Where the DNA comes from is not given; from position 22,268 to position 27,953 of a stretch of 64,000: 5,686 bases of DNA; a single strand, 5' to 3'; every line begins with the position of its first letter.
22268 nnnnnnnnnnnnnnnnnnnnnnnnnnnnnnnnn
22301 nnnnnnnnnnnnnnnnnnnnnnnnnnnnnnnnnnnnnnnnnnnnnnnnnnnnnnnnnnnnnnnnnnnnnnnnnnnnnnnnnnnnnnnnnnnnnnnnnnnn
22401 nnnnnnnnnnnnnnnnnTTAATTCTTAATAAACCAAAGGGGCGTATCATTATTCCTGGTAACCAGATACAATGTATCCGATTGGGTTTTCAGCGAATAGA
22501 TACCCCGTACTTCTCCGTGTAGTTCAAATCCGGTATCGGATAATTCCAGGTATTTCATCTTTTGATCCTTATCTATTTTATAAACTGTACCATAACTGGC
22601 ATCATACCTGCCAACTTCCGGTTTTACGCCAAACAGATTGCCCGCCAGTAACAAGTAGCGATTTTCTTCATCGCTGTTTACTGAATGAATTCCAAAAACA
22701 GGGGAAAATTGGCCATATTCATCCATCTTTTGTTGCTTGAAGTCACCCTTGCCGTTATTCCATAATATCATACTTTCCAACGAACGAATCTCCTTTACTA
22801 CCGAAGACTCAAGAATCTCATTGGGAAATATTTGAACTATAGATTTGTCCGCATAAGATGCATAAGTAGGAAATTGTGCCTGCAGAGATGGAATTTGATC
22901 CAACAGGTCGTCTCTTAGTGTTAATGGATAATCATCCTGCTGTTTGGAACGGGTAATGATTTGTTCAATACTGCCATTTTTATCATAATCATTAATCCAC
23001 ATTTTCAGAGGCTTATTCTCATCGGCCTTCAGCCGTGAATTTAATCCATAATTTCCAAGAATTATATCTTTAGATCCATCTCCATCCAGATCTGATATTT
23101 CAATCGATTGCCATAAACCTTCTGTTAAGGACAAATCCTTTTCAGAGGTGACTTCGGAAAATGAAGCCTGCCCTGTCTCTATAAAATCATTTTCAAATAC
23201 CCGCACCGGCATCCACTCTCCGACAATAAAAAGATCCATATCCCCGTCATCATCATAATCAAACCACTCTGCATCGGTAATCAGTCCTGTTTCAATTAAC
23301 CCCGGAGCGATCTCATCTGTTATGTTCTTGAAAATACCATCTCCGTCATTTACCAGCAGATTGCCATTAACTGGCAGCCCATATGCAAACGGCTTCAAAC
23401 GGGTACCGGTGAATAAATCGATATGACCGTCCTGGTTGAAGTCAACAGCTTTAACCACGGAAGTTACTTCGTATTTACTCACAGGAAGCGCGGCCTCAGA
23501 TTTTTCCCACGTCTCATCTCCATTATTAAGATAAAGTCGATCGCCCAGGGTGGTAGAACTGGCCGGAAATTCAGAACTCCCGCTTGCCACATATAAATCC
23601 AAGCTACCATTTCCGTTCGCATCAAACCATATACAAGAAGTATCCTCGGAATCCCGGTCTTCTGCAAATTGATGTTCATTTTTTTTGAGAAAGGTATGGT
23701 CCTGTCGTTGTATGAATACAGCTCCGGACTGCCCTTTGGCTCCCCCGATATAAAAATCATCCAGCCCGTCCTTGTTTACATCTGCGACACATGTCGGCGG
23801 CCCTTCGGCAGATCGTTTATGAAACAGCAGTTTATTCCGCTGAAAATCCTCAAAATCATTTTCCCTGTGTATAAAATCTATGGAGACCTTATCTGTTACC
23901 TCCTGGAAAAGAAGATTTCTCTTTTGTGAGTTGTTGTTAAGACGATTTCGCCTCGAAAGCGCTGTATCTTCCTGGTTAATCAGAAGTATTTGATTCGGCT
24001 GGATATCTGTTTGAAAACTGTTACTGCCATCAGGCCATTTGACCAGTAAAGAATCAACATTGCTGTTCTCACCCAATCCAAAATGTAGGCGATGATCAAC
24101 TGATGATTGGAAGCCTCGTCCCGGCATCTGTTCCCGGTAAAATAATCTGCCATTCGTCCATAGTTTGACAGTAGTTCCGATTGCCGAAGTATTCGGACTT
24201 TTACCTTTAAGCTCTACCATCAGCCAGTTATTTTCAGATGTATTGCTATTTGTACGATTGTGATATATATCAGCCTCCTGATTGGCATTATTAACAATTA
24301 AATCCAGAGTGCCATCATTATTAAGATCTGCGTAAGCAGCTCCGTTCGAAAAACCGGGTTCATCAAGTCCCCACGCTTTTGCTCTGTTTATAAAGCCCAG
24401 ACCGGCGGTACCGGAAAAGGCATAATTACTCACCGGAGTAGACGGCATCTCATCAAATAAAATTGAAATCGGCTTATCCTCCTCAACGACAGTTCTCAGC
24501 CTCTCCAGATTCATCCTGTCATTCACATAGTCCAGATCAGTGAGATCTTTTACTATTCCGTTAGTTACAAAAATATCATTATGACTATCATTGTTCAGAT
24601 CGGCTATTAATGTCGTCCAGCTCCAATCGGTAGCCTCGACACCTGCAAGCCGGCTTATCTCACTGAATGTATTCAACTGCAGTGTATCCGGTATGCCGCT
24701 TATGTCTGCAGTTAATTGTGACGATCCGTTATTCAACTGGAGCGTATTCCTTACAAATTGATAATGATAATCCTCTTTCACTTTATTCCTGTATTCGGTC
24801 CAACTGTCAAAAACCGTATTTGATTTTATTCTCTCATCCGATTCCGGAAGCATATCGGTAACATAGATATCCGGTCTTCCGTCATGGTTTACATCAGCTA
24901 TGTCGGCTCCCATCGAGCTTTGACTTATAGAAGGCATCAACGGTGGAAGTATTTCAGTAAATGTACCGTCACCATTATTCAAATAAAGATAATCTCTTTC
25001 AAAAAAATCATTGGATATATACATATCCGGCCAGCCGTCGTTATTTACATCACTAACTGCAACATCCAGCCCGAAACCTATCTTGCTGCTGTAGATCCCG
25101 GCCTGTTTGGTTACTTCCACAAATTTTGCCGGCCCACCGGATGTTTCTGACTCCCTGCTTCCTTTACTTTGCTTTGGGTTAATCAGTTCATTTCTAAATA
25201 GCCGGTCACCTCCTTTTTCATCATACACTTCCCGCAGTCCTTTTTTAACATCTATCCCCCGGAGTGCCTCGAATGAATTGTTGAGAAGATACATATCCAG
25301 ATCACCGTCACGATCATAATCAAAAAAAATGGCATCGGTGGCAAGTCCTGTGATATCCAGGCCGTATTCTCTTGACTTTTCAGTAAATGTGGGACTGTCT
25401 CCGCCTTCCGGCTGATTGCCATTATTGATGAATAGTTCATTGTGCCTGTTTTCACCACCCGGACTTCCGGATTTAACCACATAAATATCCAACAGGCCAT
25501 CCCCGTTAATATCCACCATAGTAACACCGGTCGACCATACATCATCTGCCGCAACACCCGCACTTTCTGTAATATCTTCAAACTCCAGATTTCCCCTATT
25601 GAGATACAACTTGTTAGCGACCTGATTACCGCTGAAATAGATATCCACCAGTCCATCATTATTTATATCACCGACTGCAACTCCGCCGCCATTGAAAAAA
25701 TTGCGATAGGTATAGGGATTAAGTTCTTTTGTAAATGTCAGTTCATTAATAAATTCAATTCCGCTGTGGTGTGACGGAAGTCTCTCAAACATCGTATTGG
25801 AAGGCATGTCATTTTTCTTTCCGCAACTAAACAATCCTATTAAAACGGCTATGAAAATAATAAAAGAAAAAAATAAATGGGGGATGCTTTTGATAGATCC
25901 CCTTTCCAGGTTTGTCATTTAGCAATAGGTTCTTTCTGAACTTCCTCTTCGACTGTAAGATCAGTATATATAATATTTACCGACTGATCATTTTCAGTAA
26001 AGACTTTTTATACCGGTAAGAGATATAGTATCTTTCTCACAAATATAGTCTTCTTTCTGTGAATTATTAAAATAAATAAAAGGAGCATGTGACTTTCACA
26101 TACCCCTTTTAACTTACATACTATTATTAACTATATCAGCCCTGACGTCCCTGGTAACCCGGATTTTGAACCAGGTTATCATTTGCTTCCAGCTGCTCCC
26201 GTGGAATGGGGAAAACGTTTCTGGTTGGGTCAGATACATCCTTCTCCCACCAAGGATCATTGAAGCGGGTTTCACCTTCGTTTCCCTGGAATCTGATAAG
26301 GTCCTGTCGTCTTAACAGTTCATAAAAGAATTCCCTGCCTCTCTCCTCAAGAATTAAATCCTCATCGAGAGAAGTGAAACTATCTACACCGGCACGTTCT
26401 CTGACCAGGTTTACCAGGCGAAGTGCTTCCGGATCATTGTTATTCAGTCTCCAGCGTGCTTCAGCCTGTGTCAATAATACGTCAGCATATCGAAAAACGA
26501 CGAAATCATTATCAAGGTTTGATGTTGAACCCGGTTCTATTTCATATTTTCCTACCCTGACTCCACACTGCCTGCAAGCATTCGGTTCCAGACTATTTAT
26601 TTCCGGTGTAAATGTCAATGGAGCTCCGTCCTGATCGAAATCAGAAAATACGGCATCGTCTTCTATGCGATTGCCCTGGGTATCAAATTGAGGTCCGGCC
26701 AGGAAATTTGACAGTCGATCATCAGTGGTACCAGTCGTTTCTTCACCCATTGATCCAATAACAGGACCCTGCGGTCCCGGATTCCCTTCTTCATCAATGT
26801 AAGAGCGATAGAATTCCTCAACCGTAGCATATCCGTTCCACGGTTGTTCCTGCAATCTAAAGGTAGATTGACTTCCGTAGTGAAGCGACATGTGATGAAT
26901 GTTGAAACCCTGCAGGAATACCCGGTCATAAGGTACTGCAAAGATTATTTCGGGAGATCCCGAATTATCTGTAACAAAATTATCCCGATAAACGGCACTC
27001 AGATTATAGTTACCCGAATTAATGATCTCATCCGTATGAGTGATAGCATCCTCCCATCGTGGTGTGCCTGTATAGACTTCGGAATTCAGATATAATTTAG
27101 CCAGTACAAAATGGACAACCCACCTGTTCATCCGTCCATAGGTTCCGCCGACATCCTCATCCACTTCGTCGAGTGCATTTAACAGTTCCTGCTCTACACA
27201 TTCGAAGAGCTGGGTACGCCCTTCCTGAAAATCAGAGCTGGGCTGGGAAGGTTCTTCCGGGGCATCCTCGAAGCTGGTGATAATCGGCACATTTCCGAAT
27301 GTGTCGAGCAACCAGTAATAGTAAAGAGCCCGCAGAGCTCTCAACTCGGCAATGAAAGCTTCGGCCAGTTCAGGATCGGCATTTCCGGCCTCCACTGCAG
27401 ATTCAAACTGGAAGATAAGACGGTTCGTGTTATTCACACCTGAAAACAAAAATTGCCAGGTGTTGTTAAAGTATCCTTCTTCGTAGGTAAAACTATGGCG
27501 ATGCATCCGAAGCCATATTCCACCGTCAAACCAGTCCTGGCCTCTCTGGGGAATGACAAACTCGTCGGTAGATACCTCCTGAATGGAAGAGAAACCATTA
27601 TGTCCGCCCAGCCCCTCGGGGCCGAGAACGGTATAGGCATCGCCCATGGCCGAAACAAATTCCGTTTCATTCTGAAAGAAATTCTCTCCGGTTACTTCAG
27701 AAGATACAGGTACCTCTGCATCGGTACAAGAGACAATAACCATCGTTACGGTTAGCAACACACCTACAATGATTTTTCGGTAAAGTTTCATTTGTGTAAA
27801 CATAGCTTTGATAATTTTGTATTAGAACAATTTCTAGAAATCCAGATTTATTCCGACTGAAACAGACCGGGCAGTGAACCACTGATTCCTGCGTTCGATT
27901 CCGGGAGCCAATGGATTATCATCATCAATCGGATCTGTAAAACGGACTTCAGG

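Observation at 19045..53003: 34-kb one-strand SusC/SusD array built around four giant CRTAC1-like (FG-GAP/VCBS + UnbV/ASPIC) lipoproteins, with no recognisable CAZyme and no regulator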

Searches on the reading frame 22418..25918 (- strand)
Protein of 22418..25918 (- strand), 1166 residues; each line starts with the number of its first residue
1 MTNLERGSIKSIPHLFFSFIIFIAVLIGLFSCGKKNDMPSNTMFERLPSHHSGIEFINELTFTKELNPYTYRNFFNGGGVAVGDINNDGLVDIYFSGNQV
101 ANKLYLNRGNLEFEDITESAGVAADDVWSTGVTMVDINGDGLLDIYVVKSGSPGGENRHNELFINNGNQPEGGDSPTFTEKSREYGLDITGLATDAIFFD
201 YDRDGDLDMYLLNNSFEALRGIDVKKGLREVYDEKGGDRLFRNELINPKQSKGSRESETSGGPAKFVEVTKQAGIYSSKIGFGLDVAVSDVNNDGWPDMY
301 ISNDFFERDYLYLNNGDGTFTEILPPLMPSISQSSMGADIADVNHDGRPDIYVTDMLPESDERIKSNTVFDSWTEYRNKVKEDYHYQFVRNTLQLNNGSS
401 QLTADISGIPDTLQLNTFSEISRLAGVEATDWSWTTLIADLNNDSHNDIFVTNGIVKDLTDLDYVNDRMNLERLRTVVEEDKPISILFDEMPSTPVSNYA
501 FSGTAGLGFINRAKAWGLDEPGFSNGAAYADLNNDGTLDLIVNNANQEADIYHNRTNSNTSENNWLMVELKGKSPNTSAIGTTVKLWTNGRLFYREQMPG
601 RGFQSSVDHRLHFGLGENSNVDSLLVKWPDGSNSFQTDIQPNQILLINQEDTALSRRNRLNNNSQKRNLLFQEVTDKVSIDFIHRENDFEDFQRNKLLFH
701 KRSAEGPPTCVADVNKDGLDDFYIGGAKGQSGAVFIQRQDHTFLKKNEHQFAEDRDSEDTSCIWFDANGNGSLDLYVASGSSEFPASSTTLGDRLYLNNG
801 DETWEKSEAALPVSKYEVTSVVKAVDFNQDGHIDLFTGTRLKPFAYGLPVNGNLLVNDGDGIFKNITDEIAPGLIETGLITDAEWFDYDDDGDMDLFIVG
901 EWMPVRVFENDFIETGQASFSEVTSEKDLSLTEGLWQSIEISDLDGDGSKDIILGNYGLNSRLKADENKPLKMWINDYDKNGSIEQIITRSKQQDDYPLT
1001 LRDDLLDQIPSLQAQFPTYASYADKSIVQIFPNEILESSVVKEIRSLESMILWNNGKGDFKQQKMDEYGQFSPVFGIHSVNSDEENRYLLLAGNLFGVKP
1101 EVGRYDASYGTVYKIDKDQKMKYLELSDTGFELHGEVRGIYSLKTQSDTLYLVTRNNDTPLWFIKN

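Call 3: search_protein_families(library=pfam, proteins=[window:22418-25918:-], max_evalue=0.01)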
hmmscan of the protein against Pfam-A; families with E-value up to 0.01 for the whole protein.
window:22418-25918:- (1166 aa): 3 families
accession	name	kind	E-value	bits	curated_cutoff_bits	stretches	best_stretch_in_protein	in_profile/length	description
PF13517.12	FG-GAP_3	-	1.5e-64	214.9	26.9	8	290-353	1-61/61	FG-GAP-like repeat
PF07593.17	UnbV_ASPIC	-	9.4e-22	77.1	23.4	1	579-645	1-67/68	ASPIC and UnbV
PF01839.29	FG-GAP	-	2.5e-17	62.8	22.1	1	282-306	1-25/37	FG-GAP repeat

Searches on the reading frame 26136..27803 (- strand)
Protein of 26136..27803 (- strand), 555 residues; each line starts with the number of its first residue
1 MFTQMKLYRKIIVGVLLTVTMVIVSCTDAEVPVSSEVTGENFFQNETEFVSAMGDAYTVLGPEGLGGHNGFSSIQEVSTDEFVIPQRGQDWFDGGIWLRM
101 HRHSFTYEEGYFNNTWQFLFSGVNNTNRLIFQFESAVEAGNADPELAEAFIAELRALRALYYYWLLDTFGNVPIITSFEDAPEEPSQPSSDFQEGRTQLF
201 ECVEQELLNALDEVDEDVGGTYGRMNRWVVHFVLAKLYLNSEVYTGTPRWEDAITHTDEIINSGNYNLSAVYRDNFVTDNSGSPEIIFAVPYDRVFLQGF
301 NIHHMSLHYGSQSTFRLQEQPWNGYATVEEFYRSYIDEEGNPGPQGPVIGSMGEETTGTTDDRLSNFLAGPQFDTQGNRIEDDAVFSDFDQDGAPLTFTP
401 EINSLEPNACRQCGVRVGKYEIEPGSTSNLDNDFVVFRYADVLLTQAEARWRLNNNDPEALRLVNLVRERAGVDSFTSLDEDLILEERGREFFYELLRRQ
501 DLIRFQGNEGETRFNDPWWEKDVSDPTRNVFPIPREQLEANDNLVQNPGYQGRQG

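Call 3: search_protein_families(library=pfam, proteins=[window:26136-27803:-], max_evalue=0.01)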
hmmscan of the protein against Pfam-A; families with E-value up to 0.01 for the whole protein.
window:26136-27803:- (555 aa): 3 families
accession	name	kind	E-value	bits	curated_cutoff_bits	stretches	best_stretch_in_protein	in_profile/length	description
PF07980.17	SusD_RagB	-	2.8e-31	109.7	23.1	1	284-550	1-297/297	SusD family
PF14322.12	SusD-like_3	-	2.8e-07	31.4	27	1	96-239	58-191/191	Starch-binding associating with outer membrane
PF12771.13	SusD-like_2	-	0.0024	17.2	27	0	107-213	52-149/415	Starch-binding associating with outer membrane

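Call 7: search_protein_families(library=ncbifam, proteins=[window:26136-27803:-], max_evalue=0.001)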
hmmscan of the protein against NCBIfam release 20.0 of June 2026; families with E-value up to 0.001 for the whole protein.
window:26136-27803:- (555 aa): 2 families
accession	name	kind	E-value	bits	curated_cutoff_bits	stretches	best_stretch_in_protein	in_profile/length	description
NF033071.0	SusD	exception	2.2e-46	158.3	725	2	428-550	433-558/558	starch-binding outer membrane lipoprotein SusD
NF033072.0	NanU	exception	2.3e-12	46.8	425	0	422-474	377-426/521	SusD family outer membrane lipoprotein NanU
